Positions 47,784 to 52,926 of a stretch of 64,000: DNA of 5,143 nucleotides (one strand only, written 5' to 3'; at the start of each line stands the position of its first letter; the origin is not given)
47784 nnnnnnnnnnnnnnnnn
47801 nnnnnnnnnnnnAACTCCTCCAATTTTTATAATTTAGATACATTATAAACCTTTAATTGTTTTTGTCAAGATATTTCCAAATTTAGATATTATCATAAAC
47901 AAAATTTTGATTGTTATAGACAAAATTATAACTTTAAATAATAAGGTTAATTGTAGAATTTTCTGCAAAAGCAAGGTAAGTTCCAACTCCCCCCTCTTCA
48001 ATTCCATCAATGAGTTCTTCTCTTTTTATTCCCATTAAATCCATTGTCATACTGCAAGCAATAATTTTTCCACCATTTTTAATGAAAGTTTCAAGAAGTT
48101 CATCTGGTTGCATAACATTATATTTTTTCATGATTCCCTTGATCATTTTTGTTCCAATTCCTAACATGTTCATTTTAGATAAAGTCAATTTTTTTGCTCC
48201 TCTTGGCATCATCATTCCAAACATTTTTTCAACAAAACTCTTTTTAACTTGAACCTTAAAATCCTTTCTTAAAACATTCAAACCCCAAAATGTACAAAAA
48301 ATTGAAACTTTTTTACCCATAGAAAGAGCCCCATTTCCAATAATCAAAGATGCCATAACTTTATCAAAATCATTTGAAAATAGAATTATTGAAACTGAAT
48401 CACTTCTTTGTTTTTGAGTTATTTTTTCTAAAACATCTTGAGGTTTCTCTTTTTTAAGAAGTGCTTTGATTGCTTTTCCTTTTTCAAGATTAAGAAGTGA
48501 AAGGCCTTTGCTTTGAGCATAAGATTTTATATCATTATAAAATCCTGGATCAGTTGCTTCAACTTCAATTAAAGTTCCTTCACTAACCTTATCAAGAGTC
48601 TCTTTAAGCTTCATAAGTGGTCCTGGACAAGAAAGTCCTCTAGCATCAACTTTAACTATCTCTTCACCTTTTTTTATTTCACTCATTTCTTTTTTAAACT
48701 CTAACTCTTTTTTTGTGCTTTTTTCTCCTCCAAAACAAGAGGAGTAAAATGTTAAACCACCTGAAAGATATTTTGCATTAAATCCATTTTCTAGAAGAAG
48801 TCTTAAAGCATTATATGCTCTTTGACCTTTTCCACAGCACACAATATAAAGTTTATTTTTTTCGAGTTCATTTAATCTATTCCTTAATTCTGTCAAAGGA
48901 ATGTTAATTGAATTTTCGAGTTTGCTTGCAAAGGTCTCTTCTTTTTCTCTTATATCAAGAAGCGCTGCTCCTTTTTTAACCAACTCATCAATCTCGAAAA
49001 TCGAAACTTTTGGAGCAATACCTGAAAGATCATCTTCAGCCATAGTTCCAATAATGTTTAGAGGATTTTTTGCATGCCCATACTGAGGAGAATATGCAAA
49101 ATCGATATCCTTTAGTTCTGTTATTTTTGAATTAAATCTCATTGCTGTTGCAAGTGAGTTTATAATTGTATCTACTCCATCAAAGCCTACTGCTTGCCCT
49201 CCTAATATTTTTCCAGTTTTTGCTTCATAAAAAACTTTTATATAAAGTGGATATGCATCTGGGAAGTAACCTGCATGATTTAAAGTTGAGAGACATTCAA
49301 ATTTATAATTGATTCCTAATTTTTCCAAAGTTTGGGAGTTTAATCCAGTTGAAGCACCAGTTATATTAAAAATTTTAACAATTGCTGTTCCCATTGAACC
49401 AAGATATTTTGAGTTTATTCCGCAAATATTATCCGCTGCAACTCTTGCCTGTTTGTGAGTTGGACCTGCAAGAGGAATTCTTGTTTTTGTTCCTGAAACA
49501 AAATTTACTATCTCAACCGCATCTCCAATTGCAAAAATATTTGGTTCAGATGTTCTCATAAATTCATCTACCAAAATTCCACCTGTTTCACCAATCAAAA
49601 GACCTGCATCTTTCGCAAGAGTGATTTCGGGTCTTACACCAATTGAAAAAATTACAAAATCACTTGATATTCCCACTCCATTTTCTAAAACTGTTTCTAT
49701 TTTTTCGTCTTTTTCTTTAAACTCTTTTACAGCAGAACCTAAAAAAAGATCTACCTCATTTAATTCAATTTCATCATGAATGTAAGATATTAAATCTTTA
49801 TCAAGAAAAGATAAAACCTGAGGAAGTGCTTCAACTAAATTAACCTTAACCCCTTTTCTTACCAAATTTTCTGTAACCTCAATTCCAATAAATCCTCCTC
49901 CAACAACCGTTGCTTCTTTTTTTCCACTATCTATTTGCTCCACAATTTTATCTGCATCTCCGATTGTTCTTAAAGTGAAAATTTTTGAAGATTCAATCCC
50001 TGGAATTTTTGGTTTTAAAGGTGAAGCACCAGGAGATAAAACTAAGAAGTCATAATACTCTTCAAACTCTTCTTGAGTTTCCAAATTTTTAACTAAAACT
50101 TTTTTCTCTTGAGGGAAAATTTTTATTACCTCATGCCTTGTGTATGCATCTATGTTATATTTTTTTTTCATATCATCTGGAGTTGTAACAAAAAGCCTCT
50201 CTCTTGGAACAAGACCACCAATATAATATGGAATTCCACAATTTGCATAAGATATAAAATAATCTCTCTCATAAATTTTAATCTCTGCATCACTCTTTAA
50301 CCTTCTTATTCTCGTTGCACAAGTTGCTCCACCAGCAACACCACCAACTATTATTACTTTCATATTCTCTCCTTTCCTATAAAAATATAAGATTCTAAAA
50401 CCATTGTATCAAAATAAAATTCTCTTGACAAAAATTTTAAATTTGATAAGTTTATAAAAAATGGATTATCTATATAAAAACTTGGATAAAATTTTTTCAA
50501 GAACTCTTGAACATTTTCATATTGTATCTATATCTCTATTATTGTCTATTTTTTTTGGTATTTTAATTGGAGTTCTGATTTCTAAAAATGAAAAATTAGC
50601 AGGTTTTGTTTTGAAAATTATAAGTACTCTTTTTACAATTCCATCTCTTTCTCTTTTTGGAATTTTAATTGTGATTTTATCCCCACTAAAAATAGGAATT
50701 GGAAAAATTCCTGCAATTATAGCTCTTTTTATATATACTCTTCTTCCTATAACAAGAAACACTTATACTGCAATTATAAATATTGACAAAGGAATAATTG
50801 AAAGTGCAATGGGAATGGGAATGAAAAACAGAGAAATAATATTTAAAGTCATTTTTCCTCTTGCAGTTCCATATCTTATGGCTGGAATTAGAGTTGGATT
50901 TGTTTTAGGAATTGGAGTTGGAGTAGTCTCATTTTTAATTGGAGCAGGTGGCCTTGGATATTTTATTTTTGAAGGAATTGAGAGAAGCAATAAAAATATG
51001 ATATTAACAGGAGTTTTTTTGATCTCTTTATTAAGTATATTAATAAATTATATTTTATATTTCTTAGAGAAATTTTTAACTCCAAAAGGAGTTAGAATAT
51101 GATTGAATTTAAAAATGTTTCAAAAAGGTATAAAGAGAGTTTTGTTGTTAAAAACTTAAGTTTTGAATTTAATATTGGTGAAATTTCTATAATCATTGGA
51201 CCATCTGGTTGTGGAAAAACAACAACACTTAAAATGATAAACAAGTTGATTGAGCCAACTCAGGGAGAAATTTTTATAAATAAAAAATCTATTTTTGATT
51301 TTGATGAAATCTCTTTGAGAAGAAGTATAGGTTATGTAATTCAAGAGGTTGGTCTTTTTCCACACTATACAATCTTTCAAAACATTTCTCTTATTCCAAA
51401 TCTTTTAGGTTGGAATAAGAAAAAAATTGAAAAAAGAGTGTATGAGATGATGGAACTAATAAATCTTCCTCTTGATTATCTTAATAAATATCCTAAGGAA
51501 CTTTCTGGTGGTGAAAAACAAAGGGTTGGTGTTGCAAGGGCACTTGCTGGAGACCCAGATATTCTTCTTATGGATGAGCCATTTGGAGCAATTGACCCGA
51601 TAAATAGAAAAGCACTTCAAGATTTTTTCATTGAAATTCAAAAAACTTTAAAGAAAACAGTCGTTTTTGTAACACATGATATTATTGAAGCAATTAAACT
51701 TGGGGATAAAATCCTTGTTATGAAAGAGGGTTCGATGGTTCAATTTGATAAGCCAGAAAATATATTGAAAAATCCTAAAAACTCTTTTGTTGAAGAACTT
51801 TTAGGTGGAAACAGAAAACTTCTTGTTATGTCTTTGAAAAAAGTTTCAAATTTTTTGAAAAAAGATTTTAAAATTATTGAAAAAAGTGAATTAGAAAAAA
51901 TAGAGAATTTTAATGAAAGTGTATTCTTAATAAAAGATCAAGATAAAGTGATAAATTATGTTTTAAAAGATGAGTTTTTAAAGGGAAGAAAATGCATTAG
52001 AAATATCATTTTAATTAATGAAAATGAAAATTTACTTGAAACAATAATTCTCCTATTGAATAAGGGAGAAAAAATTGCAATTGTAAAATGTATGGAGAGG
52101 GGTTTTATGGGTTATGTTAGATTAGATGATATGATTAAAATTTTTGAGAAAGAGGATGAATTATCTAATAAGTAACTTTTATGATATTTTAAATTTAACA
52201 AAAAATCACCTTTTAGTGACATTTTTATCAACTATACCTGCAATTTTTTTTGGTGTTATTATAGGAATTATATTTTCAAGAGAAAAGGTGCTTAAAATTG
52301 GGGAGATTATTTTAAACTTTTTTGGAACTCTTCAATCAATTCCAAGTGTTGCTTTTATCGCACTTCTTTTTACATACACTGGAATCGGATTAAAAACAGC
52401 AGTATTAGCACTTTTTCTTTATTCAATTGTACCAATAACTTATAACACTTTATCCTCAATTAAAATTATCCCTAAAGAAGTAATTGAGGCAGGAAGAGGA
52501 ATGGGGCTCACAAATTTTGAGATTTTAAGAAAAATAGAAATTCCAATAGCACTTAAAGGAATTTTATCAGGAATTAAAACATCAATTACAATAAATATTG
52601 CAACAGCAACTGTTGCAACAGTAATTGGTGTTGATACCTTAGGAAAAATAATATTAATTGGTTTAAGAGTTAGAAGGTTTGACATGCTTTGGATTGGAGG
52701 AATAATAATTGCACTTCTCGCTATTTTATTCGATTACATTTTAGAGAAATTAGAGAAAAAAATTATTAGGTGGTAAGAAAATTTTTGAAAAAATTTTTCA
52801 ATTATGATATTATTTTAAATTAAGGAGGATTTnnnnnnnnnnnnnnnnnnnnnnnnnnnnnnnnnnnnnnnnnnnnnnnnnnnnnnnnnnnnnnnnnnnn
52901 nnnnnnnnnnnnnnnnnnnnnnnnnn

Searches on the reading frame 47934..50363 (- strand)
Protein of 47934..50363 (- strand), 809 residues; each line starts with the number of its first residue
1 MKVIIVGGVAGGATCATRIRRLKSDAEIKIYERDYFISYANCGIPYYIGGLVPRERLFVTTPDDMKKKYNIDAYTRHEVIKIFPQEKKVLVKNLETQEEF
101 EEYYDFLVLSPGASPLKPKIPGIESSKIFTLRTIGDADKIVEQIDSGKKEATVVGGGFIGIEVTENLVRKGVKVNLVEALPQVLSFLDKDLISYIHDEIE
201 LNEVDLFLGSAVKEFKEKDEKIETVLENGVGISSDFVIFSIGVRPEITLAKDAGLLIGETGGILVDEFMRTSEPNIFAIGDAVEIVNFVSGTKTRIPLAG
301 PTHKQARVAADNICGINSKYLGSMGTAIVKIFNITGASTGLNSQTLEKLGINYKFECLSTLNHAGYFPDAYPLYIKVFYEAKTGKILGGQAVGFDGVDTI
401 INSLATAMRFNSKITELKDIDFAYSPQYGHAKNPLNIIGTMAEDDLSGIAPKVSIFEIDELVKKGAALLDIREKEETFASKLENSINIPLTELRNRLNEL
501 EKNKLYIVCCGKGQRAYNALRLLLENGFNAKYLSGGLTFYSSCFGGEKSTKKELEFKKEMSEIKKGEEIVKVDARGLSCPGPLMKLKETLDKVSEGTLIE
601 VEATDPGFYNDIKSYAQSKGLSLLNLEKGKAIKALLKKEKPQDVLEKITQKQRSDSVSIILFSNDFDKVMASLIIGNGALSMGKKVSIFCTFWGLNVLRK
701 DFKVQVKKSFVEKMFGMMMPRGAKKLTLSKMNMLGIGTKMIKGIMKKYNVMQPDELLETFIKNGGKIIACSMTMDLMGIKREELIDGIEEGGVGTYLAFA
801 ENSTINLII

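Call 5: search_protein_families(library=pfam, proteins=[window:47934-50363:-], max_evalue=0.1)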
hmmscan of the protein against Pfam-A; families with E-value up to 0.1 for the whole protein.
window:47934-50363:- (809 aa): 12 families
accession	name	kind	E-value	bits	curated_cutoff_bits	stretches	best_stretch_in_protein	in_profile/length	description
PF07992.20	Pyr_redox_2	-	4.5e-59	200.7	26.1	1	1-295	1-280/291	Pyridine nucleotide-disulphide oxidoreductase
PF13686.11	DrsE_2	-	1.1e-54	185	25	1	656-808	4-156/156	DsrE/DsrF/DrsH-like family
PF01206.22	TusA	-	5.4e-18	65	28.6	1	571-637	2-69/70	Sulfurtransferase TusA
PF00070.33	Pyr_redox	-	6.7e-14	52.6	22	1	151-225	2-77/82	Pyridine nucleotide-disulphide oxidoreductase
PF00581.25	Rhodanese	-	2.2e-11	44.6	22.2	1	459-538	6-97/102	Rhodanese-like domain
PF02852.28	Pyr_redox_dim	-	3.5e-10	40.5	25.3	1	328-428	3-102/110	Pyridine nucleotide-disulphide oxidoreductase, dimerisation domain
PF13738.12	Pyr_redox_3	-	1.1e-09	38.4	30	1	67-280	92-305/305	Pyridine nucleotide-disulphide oxidoreductase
PF13450.12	NAD_binding_8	-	0.00036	21.2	21.9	0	153-182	1-30/68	NAD(P)-binding Rossmann-like domain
PF02635.20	DsrE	-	0.00037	21.1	22.7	1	754-801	61-108/116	DsrE/DsrF-like family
PF02737.24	3HCDH_N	-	0.0095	16.3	22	1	151-204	2-55/180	3-hydroxyacyl-CoA dehydrogenase, NAD binding domain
PF13241.12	NAD_binding_7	-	0.036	15.1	22.1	0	145-198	4-54/104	Putative NAD(P)-binding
PF13434.12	Lys_Orn_oxgnase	-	0.037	13.6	21.3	1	91-196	134-235/339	L-lysine 6-monooxygenase/L-ornithine 5-monooxygenase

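Call 6: search_protein_families(library=ncbifam, proteins=[window:47934-50363:-], max_evalue=0.1)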
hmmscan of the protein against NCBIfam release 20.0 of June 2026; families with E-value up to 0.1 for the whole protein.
window:47934-50363:- (809 aa): 78 families (the best 25 are shown)
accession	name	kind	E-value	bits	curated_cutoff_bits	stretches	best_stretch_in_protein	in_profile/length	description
TIGR03385.1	CoA_CoA_reduc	equivalog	5.5e-136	453.8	578.8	1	2-439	1-439/439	CoA-disulfide reductase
NF007123.0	PRK09564.1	equivalog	7.4e-106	354.5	458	1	1-442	1-443/444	CoA-disulfide reductase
NF010037.0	PRK13512.1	equivalog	1.1e-101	340.9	394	1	1-442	2-437/438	CoA-disulfide reductase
NF046103.1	NOXase_Strep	equivalog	4.1e-65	220.5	600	1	2-438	1-434/442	H2O-forming NADH oxidase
TIGR02374.1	nitri_red_nirB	equivalog_domain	1.8e-47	162.3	578.35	1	5-345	3-335/794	nitrite reductase large subunit NirB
NF045765.1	PhenlGlyoxDHPadH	equivalog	5e-44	150.8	475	1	3-335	5-331/416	NADH-dependent phenylglyoxylate dehydrogenase subunit epsilon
NF042949.2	3PPDioc_HcaD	equivalog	1.9e-38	132.2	450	1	2-317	3-309/386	3-phenylpropionate/cinnamic acid dioxygenase ferredoxin--NAD(+) reductase subunit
NF003437.0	PRK04965.1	equivalog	1e-37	130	392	1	3-289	5-281/378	NADH:flavorubredoxin reductase NorW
TIGR01350.1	lipoamide_DH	equivalog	3.2e-34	118.4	408.8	1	67-419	100-435/461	dihydrolipoyl dehydrogenase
NF004943.0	PRK06292.2-1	equivalog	1.6e-31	109.6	432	1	63-421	95-438/456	dihydrolipoyl dehydrogenase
NF011565.0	PRK14989.1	subfamily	2e-31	108.9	883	1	63-338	66-332/847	nitrite reductase large subunit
NF007286.0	PRK09754.1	equivalog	6.3e-31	107.5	447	1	3-320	6-313/400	phenylpropionate dioxygenase ferredoxin reductase subunit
TIGR02053.1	MerA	equivalog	3.2e-29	102.2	454.45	1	82-424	112-439/465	mercury(II) reductase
NF041682.1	ant_diox_AndAa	equivalog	1.5e-28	99.7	650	1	102-320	100-316/406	anthranilate 1,2-dioxygenase system ferredoxin--NAD(+) reductase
NF003585.0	PRK05249.1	equivalog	3.2e-28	98.6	465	1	77-424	113-443/464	Si-specific NAD(P)(+) transhydrogenase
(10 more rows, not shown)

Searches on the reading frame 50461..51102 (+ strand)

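Call 67: search_protein_families(library=pfam, proteins=[window:50461-51102:+], max_evalue=0.0001)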
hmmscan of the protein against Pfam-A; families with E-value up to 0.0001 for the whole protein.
window:50461-51102:+ (213 aa): 1 family
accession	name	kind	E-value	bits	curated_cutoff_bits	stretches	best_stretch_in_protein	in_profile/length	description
PF00528.27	BPD_transp_1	-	2.3e-25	89.8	26.4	1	30-209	2-181/184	Binding-protein-dependent transport system inner membrane component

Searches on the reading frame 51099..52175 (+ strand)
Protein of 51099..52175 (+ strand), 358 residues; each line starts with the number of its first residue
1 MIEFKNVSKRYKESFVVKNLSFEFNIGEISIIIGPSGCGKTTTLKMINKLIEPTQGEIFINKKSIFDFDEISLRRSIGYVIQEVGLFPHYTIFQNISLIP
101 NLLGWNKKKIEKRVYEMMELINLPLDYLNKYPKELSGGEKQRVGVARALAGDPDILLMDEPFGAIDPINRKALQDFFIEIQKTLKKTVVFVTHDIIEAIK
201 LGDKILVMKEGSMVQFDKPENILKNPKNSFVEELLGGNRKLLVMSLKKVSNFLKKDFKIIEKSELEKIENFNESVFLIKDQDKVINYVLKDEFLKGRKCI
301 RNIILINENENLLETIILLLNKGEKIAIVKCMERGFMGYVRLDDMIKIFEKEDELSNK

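Call 67: search_protein_families(library=pfam, proteins=[window:51099-52175:+], max_evalue=0.0001)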
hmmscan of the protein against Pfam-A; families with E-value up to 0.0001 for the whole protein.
window:51099-52175:+ (358 aa): 3 families
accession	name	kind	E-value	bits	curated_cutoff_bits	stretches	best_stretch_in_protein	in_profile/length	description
PF00005.33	ABC_tran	-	6.1e-36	124.5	25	1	17-162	1-136/137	ABC transporter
PF13304.12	AAA_21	-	3.1e-05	24.6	27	0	29-62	1-47/304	AAA domain, putative AbiEii toxin, Type IV TA system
PF03215.21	Rad17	-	6.3e-05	23.4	23.8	0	28-53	46-71/186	Rad17 P-loop domain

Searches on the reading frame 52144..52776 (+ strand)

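Call 108: search_protein_families(library=pfam, proteins=[window:52144-52776:+], max_evalue=0.001)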
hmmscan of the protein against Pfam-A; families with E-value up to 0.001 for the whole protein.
window:52144-52776:+ (210 aa): 1 family
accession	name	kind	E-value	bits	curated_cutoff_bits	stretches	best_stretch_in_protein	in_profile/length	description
PF00528.27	BPD_transp_1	-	1.2e-21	77.7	26.4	1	37-208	1-183/184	Binding-protein-dependent transport system inner membrane component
